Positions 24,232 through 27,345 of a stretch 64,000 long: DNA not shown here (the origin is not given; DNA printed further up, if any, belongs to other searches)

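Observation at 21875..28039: TonB-dependent uptake locus: receptor divergent from an SBP-propeller fusion gene followed by tonB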

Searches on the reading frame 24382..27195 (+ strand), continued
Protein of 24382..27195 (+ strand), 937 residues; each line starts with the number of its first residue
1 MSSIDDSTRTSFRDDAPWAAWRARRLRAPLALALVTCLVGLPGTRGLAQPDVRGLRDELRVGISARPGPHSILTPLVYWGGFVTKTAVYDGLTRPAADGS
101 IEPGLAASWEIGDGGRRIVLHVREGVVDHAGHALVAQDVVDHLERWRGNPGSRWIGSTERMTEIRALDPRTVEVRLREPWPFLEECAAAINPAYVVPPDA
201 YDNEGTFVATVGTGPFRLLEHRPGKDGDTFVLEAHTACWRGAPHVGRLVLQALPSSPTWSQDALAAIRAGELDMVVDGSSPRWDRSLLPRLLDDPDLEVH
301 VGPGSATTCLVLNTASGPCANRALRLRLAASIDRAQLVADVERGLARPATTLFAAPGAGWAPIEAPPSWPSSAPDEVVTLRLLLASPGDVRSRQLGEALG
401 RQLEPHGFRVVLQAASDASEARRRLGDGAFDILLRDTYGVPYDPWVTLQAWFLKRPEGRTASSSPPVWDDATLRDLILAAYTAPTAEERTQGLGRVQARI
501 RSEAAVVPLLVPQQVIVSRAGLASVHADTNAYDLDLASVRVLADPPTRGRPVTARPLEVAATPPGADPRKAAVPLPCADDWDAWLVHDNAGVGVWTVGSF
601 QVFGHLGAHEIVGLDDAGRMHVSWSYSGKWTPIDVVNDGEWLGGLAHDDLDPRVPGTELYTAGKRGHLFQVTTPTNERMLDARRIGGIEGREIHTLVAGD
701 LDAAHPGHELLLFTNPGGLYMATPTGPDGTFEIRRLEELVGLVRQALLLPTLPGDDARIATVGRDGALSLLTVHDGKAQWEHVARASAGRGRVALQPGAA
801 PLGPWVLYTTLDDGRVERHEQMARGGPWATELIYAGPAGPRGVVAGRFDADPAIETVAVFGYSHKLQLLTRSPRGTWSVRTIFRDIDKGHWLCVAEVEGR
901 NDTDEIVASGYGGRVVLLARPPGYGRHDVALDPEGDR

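Call 72: predict_structure(alignment_id=A3)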
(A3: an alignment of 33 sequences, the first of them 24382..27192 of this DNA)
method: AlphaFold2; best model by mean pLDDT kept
length: 937 residues; sequences in the alignment: 33
mean_pLDDT: 79.2   pTM: 0.63
mean pLDDT of the five models: 79.2, 77.0, 74.1, 73.7, 72.5
residues with pLDDT >= 90: 410; 70-90: 263; 50-70: 151; < 50: 113
segments of 3 or more residues with pLDDT < 50: 1-22, 24-27, 40-55, 546-571, 626-629, 640-648, 891-901, 923-937
pLDDT, mean of each block of 10 residues (from residue 1): 33 39 50 55 43 63 73 77 91 90 96 97 96 95 83 79 96 97 83 81 60 93 82 95 95 87 93 90 92 95 93 95 94 96 94 84 69 80 89 95 95 91 89 90 81 72 77 96 93 94 95 95 92 92 53 32 37 70 66 62 66 67 56 56 47 65 83 67 84 85 83 92 77 92 88 90 93 95 92 87 92 90 93 77 81 87 79 91 66 45 62 66 45 38
secondary structure, 60 per line:
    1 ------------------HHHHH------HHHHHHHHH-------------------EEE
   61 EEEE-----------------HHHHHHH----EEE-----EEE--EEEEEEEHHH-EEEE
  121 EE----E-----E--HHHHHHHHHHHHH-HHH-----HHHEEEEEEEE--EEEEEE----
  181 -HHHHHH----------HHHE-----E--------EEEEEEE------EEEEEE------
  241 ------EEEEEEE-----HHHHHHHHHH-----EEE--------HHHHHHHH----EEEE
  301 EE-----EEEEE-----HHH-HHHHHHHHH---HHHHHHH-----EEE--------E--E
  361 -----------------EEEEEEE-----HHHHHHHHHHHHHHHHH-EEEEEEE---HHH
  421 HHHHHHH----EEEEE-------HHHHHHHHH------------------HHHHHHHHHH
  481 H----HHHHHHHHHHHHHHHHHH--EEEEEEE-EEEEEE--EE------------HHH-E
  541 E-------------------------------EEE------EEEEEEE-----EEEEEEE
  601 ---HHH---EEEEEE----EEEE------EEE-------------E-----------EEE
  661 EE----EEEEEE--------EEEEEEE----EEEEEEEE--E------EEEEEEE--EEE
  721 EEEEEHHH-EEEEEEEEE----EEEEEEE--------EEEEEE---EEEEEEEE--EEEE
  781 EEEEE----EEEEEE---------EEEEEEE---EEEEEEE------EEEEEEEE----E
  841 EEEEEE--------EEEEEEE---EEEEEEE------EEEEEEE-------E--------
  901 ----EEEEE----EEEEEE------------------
elements in order (helices of 4 or more, strands of 3 or more residues): H19-23 H30-38 E58-64 H82-88 E93-95 E101-103 E106-112 E117-122 H136-148 E161-168 E171-176 H182-187 E216-222 E229-234 E247-253 H259-268 E274-276 H285-292 E297-302 E308-312 H322-330 H334-340 E346-348 E378-384 H390-406 E408-414 H418-427 E432-436 H444-452 H471-481 H486-503 E506-512 E514-519 E573-575 E582-588 E594-600 E610-615 E620-623 E630-632 E658-662 E667-672 E681-687 E692-699 E709-715 E718-725 E730-738 E743-749 E758-763 E767-774 E777-785 E790-795 E805-811 E815-821 E828-835 E840-846 E855-861 E865-871 E878-884 E905-909 E914-919

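Call 77: fold_search(model_id=the predicted structure, library=pdb)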
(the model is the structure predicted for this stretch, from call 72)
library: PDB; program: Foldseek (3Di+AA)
matches with E <= 10: 1430; with E <= 0.001: 773
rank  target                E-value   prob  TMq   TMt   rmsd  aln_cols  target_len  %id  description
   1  4oer_A                4.9e-32  1.00  0.44  0.78   5.0       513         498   22  Crystal structure of NikA from Brucella suis, unliganded form (released 2014-10-01)
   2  3mvw_B                5.6e-31  1.00  0.44  0.79   4.5       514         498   20  X-ray structure of a "NikA+Iron complex" hybrid, NikA/1 (released 2011-02-09)
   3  5yh8                  1.2e-30  1.00  0.41  0.71   5.7       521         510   20  The crystal structure of Staphylococcus aureus CntA in complex with staphylopine and nickel (released 2018-03-28)
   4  4wed                  4.3e-30  1.00  0.43  0.80   4.4       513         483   24  Crystal structure of ABC transporter substrate-binding protein from Sinorhizobium meliloti (released 2014-09-24)
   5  5yhe_B                4.8e-30  1.00  0.41  0.70   5.9       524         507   20  The crystal structure of Staphylococcus aureus CntA in complex with staphylopine and cobalt (released 2018-03-28)
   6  6ofq_A                6.0e-30  1.00  0.41  0.69   5.6       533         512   19  ABC transporter-associated periplasmic binding protein DppA from Helicobacter pylori in complex with peptide STSA (released 2019-08-21)
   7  5yhe_A                6.6e-30  1.00  0.42  0.72   5.1       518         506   19  The crystal structure of Staphylococcus aureus CntA in complex with staphylopine and cobalt (released 2018-03-28)
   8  1zlq_A                8.2e-30  1.00  0.44  0.78   4.5       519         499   20  Crystallographic and spectroscopic evidence for high affinity binding of Fe EDTA (H2O)- to the periplasmic nickel tran (released 2005-08-02)
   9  3qim_B                1.7e-29  1.00  0.43  0.77   4.7       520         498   20  Histidine 416 of the periplamsic binding protein NikA is essential for nickel uptake in Escherichia coli (released 2011-03-02)
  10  3mvx_A                1.7e-29  1.00  0.43  0.76   4.8       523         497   20  X-ray structure of the reduced NikA/1 hybrid, NikA/1-Red (released 2011-02-09)
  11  6hlx                  1.8e-29  1.00  0.40  0.70   6.0       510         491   17  Structure of the PBP AgaA in complex with agropinic acid from A.tumefacien R10 (released 2018-12-26)
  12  5on9_B                2.6e-29  1.00  0.44  0.79   4.7       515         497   20  Crystal structure of NikA in complex with reduced Fe-L1 (N-(2-hydroxybenzyl)-N'-(2-thiomethylbenzyl)-N,N'-ethylenediam (released 2017-12-13)
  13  5yh5                  3.6e-29  1.00  0.45  0.80   4.1       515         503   20  The crystal structure of Staphylococcus aureus CntA in apo form (released 2018-03-28)
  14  2noo                  4.7e-29  1.00  0.42  0.75   5.0       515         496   20  Crystal Structure of Mutant NikA (released 2007-01-23)
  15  5u4o                  6.7e-29  1.00  0.43  0.81   4.1       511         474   16  A 2.05A X-Ray Structureof A Bacterial Extracellular Solute-binding Protein, family 5 for Bacillus anthracis str. Ames (released 2017-03-08)
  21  3qim_A                1.6e-28  1.00  0.43  0.77   4.9       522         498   20  Histidine 416 of the periplamsic binding protein NikA is essential for nickel uptake in Escherichia coli (released 2011-03-02)
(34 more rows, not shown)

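Call 83: search_protein_families(library=pfam, proteins=[L037:6889-9444:+, L037:6931-9219:-, L037:11251-12081:+, L037:12187-13287:-, L037:5387-6925:-, L037:13560-16601:+], max_evalue=0.001)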
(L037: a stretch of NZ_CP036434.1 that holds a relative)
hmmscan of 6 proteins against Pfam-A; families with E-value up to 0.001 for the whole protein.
L037:6889-9444:+ (851 aa): 0 families

L037:6931-9219:- (762 aa): 1 family
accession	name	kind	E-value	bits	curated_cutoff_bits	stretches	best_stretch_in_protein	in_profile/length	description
PF22113.1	Mtrc-MtrF_II-IV_dom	-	1.8e-05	24.8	30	0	224-342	77-166/176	Outer membrane cytochrome MtrC/MtrF-like, domains II/IV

L037:11251-12081:+ (276 aa): 2 families
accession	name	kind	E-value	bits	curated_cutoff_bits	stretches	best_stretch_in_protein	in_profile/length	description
PF01584.24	CheW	-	7.4e-17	61.7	23.5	1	10-72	3-65/138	CheW-like domain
PF13682.11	CZB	-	5.5e-11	43.1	29.4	1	88-151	1-63/64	Chemoreceptor zinc-binding domain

L037:12187-13287:- (366 aa): 9 families
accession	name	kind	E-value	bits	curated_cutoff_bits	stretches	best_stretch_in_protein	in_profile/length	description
PF08241.18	Methyltransf_11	-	3.7e-15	56.8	21.2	1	136-225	1-94/95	Methyltransferase domain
PF13649.12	Methyltransf_25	-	7.6e-15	55.8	27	1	135-222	1-97/97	Methyltransferase domain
PF13489.12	Methyltransf_23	-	1.2e-14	54.8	27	1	130-249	21-135/164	Methyltransferase domain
PF13847.12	Methyltransf_31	-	1e-12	48.4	27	1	132-226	4-109/145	Methyltransferase domain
PF08242.18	Methyltransf_12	-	2.8e-11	44.4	30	1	136-224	1-98/98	Methyltransferase domain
PF08003.17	Methyltransf_9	-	3.9e-06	26.5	23.8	1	130-225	114-216/315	Protein of unknown function (DUF1698)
PF02353.26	CMAS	-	1.7e-05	24.8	27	1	131-206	62-142/273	Mycolic acid cyclopropane synthetase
PF06325.19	PrmA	-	7.9e-05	22.7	22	1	131-172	161-202/296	Ribosomal protein L11 methyltransferase (PrmA)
PF07021.18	MetW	-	0.00019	21.6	21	1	131-217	13-101/193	Methionine biosynthesis protein MetW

L037:5387-6925:- (512 aa): 1 family
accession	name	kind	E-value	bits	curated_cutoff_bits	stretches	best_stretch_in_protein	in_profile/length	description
PF01654.22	Cyt_bd_oxida_I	-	1.2e-155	518.7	26.2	1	6-482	1-418/418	Cytochrome bd terminal oxidase subunit I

L037:13560-16601:+ (1013 aa): 3 families
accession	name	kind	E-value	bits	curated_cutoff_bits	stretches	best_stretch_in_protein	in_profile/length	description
PF13620.12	CarboxypepD_reg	-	3.4e-11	43.8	32.3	1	30-107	1-81/82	Carboxypeptidase regulatory-like domain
PF13715.12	CarbopepD_reg_2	-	1.8e-08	34.7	32.2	1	31-118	1-87/88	CarboxypepD_reg-like domain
PF07715.20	Plug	-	5.9e-07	30.4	23.9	1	139-238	4-107/107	TonB-dependent Receptor Plug Domain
